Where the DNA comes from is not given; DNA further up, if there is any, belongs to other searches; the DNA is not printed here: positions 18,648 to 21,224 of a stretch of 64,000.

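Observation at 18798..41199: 22-kb type IV pilus-like super-locus: divergent ATPase and platform followed by about 17 prepilin-like or N-anchored proteins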

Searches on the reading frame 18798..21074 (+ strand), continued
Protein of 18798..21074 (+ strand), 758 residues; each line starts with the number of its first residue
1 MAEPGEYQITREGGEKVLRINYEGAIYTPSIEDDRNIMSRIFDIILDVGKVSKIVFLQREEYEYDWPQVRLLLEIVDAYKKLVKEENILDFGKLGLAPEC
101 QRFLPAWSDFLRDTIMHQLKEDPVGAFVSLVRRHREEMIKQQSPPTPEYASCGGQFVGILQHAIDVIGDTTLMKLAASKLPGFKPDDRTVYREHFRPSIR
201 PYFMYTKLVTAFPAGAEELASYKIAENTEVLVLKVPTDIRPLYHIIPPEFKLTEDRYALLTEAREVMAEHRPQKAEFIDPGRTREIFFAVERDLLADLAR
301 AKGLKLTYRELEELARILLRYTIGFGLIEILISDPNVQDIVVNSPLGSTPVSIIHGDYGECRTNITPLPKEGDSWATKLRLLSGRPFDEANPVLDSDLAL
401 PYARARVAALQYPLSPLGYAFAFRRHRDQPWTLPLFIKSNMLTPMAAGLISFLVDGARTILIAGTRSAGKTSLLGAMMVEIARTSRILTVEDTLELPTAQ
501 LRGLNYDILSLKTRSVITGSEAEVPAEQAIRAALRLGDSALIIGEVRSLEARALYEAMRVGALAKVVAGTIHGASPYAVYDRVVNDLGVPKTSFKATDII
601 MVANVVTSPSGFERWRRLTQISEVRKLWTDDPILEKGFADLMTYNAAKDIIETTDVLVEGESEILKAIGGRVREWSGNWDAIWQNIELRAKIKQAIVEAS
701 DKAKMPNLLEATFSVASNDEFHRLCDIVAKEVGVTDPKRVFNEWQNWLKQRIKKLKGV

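Call 26: find_related_loci(query=A1, collection=genome_contigs, flank=10000)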
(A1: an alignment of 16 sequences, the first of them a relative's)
Query A1 (758 aa) in genome_contigs; peptide patterns used: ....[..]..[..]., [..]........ (x = any residue, [..] = any of these).
600 stretches matched a pattern (row limit reached: there are more); 580 encode a relative of the query (tblastn E <= 1e-3); the best 80 are kept; 80 distinct loci.
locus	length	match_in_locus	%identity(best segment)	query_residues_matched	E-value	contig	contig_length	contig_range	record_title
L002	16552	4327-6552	69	5-748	0e+0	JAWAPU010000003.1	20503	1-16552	MAG: Candidatus Nanoarchaeia archaeon isolate SZTDM-2_201709_bins_148 SZTDM-2_201709_bins_148_scaffold_3, whole genome s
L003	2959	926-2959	75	6-683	0e+0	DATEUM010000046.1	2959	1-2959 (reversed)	MAG TPA_asm: Candidatus Nanoarchaeia archaeon isolate SMAG_U8341 k141_1085212, whole genome shotgun sequence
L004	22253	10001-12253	65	3-754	0e+0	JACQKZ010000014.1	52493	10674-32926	MAG: Nanobdellati archaeon isolate NC_groundwater_1190_Ag_S-0.1um_44_133 S_p1_S3_coassembly_k141_636789, whole genome sh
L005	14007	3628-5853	60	7-754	0e+0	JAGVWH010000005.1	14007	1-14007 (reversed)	MAG: Nanobdellati archaeon isolate RIFOXYA1_FULL_35_35_partial rifoxya1_full_scaffold_1656, whole genome shotgun sequenc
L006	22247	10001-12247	57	5-754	0e+0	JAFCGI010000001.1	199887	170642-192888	Candidatus Pacearchaeota archaeon isolate Meg22_810_Bin_147 Meg22_810_Bin_147_scaffold_19, whole genome shotgun sequence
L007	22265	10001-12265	56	3-756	0e+0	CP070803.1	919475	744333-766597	MAG: Candidatus Woesearchaeota archaeon isolate bin1342 chromosome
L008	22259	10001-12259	53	3-755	0e+0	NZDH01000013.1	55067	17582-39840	MAG: Candidatus Woesearchaeota archaeon isolate ARS106 MHASMcontig_610291, whole genome shotgun sequence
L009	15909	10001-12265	54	2-756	0e+0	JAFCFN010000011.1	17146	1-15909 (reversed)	Candidatus Woesearchaeota archaeon isolate Meg22_1618_Bin_104 Meg22_1618_Bin_104_scaffold_4315, whole genome shotgun seq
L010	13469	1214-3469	53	3-754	0e+0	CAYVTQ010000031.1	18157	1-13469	MAG TPA_asm: uncultured Methanosarcinales archaeon isolate binchicken_co227_1181 genome assembly, contig: NODE_5541_leng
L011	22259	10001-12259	53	3-755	0e+0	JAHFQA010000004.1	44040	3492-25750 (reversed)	MAG: Candidatus Woesearchaeota archaeon isolate nzgw54 NODE_186_length_44041_cov_5.962978, whole genome shotgun sequence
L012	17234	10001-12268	53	3-758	0e+0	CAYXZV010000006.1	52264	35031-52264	MAG TPA_asm: uncultured Methanosarcinales archaeon isolate binchicken_co201_418 genome assembly, contig: NODE_466_length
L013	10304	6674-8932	53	3-755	0e+0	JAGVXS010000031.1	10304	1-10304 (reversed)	Candidatus Woesearchaeota archaeon isolate RIFCSPHIGHO2_02_FULL_40_54 rifcsphigho2_02_scaffold_14719, whole genome shotg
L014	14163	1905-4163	53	3-756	0e+0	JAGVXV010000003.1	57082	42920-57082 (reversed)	Candidatus Woesearchaeota archaeon isolate RIFCSPLOWO2_12_FULL_38_19 rifcsplowo2_12_scaffold_1372, whole genome shotgun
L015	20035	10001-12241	54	1-748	0e+0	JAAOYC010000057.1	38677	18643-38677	Candidatus Woesearchaeota archaeon isolate DPANNHV_H2.bin.19 k83_3058271, whole genome shotgun sequence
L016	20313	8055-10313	54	1-754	0e+0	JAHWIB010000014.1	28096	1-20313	MAG: Candidatus Woesearchaeota archaeon isolate Yap200.bin9.104 contig_3991, whole genome shotgun sequence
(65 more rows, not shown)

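Call 36: search_solved_structures(query=A1, max_evalue=0.001)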
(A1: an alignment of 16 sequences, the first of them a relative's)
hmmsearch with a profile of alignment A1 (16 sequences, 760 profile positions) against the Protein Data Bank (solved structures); distinct sequences matched with E-value up to 0.001: 13.
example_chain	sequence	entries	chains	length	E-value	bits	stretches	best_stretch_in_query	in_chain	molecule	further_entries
2oap_1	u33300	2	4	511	2e-35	125.3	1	213-652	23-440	Type II secretion system protein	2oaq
8rkd_E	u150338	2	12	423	1.1e-29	106.4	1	294-627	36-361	Pilus assembly ATPase CpaF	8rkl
8rjf_A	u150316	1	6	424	1.1e-29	106.4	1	294-627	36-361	Pilus assembly ATPase CpaF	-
9e24_A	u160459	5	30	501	1.8e-29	105.6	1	294-627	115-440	CpaF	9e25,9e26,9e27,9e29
4ii7_A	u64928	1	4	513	2.8e-21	78.5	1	320-654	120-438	FlaI ATPase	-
4ihq_A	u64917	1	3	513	2.9e-20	75.2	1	320-654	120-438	FlaI ATPase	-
6bge_A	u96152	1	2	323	7.1e-09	37.5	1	392-585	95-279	VirB11-like protein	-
1g6o_A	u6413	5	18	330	7.5e-09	37.4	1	392-585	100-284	CAG-ALPHA | virB11 homolog | Cag-alfa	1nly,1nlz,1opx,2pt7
2gza_A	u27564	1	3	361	3.5e-08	35.2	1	448-555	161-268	Type IV secretion system protein VirB11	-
2eyu_A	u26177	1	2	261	2.9e-05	25.6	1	462-587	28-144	twitching motility protein PilT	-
3jvu_A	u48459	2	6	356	3.3e-05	25.4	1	459-587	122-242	Twitching mobility protein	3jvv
2gsz_A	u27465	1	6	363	5.9e-05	24.6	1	462-587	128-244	twitching motility protein PilT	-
2ewv_A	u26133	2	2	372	6.2e-05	24.5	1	462-587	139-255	twitching motility protein PilT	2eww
